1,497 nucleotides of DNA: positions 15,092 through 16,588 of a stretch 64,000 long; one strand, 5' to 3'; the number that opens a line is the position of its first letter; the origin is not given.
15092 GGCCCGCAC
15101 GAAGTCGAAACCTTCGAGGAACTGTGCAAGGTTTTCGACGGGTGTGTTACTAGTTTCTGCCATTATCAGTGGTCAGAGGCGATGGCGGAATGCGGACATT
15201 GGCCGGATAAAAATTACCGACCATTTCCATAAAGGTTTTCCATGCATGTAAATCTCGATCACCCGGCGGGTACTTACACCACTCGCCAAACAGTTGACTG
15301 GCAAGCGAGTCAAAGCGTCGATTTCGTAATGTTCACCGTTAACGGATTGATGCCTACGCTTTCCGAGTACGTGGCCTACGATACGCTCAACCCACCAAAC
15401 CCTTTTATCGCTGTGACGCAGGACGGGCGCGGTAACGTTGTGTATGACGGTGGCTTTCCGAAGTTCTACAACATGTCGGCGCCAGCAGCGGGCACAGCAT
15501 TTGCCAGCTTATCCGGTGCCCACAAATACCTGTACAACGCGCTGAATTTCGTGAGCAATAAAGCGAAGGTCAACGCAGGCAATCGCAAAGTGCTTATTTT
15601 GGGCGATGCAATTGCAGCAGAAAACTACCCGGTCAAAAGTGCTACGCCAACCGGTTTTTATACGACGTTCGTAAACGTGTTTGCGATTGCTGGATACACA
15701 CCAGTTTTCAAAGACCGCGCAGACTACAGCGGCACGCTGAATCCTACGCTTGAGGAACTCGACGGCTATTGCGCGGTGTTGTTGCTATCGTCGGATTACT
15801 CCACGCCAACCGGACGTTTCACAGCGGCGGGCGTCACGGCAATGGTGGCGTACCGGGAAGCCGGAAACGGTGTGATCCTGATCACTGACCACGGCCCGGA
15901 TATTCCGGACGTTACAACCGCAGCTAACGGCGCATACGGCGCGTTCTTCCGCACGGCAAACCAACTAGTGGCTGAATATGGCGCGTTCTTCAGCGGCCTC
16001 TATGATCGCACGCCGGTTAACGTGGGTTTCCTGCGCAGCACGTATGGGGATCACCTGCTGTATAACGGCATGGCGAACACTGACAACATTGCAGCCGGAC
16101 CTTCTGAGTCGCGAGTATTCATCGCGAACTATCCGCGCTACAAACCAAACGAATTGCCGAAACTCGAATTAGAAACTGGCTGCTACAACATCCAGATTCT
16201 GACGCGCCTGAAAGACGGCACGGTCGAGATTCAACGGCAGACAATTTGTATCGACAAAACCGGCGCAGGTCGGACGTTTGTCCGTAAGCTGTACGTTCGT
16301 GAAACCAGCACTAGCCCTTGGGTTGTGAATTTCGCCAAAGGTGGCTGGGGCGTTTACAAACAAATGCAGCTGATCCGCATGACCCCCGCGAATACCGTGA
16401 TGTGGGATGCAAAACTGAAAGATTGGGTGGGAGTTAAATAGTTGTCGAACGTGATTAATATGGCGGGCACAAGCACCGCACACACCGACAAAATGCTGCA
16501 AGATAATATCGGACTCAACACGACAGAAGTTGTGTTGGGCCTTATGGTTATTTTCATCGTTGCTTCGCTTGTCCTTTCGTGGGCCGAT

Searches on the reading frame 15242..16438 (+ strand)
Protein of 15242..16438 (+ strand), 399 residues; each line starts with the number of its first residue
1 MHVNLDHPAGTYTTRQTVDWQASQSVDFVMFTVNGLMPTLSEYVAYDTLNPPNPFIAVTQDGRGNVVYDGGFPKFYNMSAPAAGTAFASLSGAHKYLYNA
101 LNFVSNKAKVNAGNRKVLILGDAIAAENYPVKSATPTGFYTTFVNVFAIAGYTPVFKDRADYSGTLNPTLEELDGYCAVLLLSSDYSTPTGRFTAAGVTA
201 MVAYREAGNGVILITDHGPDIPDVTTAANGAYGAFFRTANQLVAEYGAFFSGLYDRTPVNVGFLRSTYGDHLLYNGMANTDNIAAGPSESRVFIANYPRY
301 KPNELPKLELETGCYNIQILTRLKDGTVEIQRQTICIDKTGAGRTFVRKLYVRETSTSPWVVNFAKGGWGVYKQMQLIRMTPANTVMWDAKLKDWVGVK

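Call 11: search_protein_families(library=pfam, proteins=[window:15242-16438:+], max_evalue=0.001)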
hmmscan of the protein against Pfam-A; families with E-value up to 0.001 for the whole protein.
window:15242-16438:+ (399 aa): 0 families

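Call 19: search_protein_families(library=phrogs, proteins=[window:15242-16438:+], max_evalue=0.001)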
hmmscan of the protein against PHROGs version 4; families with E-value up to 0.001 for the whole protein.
window:15242-16438:+ (399 aa): 2 families
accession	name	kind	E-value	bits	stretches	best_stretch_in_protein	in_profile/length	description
phrog_11065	-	head and packaging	9.6e-120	401.9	1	6-329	7-355/631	virion structural protein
phrog_8401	-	other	1.7e-15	55.5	1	17-296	2673-2977/4158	beta-propeller repeat protein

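Call 21: search_dna_similar(query=window:15242-16438:+, collection=phages, mode=protein, max_rows=15, max_evalue=1e-10)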
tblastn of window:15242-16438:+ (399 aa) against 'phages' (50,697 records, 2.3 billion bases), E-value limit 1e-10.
Records with a match: 78; places in all: 78; records where one place covers at least 80% of the query: 21.
Best place of each record, by identity: 80-90% 1; 60-80% 2; <60% 75.
By first word of the organism name: Pseudomonas 72; Ralstonia 5; Salicola 1.
By host as written in the record: Pseudomonas aeruginosa 28; - 8; Pseudomonas aeruginosa PAO1 8; Pseudomonas sp. 4; Pseudomonas fluorescens SBW25 4; Ralstonia solanacearum 3; Ralstonia pseudosolanacearum 2; Pseudomonas syringae actinidae 2; and 15 more.
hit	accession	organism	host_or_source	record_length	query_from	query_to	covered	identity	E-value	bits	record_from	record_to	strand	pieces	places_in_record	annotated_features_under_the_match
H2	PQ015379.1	Pseudomonas phage HRDY3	Pseudomonas sp.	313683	1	399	100%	81.0%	0e+0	675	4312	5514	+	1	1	virion structural protein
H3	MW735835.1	Pseudomonas phage pPa_SNUABM_DT01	Pseudomonas aeruginosa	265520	3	328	81%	55.1%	2e-71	348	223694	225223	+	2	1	hypothetical protein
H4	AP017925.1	Ralstonia phage RP31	Ralstonia solanacearum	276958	10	328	80%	51.4%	4e-96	320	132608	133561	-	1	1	hypothetical protein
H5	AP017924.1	Ralstonia phage RP12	Ralstonia solanacearum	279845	10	328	80%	51.4%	4e-96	320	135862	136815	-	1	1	hypothetical protein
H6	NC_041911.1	Ralstonia phage RP12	Ralstonia solanacearum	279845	10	328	80%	51.4%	4e-96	320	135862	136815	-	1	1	virion structural protein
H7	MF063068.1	Pseudomonas phage Noxifer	Pseudomonas fluorescens SBW25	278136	8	328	80%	50.0%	5e-95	317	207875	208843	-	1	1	hypothetical protein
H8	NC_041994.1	Pseudomonas phage Noxifer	Pseudomonas fluorescens SBW25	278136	8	328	80%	50.0%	5e-95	317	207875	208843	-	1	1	virion structural protein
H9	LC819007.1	Ralstonia phage FLC4-3B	Ralstonia pseudosolanacearum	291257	10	337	82%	48.2%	9e-83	281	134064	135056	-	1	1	hypothetical protein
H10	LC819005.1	Ralstonia phage FLC1-1B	Ralstonia pseudosolanacearum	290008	10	337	82%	48.2%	9e-83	281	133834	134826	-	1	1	hypothetical protein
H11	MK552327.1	Pseudomonas phage Psa21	Pseudomonas syringae actinidae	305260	10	329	80%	48.8%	2e-83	283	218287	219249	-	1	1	hypothetical protein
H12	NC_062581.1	Pseudomonas phage Psa21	Pseudomonas syringae actinidae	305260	10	329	80%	48.8%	2e-83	283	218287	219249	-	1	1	virion structural protein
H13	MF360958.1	Salicola phage SCTP-2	Salicola sp. PV4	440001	12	334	81%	44.4%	5e-87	293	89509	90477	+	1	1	99: hypothetical protein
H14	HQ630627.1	Pseudomonas phage PhiPA3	Pseudomonas aeruginosa strain PAO1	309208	6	331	82%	41.9%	3e-72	251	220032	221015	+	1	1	235: hypothetical protein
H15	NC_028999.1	Pseudomonas phage PhiPA3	Pseudomonas aeruginosa strain PAO1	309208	6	331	82%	41.9%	3e-72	251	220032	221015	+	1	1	235: virion structural protein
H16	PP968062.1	Pseudomonas phage HPP-Temi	Pseudomonas aeruginosa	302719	2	328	82%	38.1%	8e-39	247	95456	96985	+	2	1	virion structural protein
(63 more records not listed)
